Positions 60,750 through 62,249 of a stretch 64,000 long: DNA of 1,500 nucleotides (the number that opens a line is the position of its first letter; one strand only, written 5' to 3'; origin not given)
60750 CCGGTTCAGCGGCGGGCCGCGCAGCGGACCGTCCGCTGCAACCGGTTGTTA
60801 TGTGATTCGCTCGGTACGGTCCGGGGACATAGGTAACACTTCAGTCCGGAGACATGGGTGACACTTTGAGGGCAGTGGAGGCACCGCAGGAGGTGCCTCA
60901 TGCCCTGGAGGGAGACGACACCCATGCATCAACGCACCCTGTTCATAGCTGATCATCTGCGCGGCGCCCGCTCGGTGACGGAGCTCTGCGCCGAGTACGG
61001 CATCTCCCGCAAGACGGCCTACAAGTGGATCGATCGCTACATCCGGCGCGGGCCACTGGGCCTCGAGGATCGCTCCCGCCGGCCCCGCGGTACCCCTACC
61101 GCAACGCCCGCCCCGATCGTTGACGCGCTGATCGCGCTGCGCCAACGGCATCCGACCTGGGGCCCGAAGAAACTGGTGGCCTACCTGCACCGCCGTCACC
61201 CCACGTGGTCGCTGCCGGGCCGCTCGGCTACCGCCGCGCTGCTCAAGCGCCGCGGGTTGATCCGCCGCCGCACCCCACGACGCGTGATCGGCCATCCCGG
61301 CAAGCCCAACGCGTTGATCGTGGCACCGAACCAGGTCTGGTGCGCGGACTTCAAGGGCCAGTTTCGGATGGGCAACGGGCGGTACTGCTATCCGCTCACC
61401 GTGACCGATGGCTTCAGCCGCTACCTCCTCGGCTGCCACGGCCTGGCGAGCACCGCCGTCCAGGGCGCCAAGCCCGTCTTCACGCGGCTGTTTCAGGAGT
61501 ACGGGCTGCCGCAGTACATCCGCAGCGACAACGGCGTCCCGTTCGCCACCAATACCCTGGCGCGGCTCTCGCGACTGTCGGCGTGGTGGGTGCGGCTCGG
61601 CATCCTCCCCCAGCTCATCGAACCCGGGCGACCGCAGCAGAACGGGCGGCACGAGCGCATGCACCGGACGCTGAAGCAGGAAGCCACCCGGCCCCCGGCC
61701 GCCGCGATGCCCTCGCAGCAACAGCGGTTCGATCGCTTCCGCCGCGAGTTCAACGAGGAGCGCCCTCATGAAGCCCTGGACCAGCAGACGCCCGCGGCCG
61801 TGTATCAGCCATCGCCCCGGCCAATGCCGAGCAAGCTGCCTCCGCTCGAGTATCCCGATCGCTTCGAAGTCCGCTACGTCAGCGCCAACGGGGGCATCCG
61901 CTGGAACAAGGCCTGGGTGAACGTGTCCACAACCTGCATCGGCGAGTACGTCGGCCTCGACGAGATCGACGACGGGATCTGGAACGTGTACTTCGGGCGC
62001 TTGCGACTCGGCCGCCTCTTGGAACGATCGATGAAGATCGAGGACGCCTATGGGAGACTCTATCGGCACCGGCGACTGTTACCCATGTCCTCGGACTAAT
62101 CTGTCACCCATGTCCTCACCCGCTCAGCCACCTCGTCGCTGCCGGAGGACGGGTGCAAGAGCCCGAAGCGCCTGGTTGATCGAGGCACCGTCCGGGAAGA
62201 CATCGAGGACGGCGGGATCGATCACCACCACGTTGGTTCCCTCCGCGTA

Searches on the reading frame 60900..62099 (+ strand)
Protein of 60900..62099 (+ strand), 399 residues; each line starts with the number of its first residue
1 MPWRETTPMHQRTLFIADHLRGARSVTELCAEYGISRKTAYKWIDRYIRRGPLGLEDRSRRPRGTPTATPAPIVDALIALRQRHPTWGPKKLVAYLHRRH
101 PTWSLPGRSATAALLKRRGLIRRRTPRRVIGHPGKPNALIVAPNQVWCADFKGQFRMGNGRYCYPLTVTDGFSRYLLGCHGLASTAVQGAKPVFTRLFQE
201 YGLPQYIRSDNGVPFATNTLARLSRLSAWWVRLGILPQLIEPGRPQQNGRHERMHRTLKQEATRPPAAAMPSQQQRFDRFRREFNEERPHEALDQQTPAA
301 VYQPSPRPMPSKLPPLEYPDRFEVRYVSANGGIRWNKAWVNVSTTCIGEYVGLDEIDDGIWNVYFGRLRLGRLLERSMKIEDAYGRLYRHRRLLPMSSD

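Call 79: search_protein_families(library=pfam, proteins=[window:60900-62099:+], max_evalue=0.00001)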
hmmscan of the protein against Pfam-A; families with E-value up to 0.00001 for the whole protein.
window:60900-62099:+ (399 aa): 6 families
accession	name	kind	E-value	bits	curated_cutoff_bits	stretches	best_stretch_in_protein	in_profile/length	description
PF13683.12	rve_3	-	1.7e-16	60.2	26.5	1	234-298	2-67/67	Integrase core domain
PF00665.32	rve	-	6e-14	52.6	32.6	1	142-245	3-102/102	Integrase core domain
PF13518.12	HTH_28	-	2e-13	50.6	25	1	16-63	6-52/52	Helix-turn-helix domain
PF13565.12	HTH_32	-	1.1e-12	48.8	33.7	1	39-100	1-60/73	Homeodomain-like domain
PF13551.12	HTH_29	-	1e-08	35.6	28.1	1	20-64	8-55/64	Winged helix-turn helix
PF13384.12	HTH_23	-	1.4e-06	28.3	24.6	1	23-55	17-49/50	Homeodomain-like domain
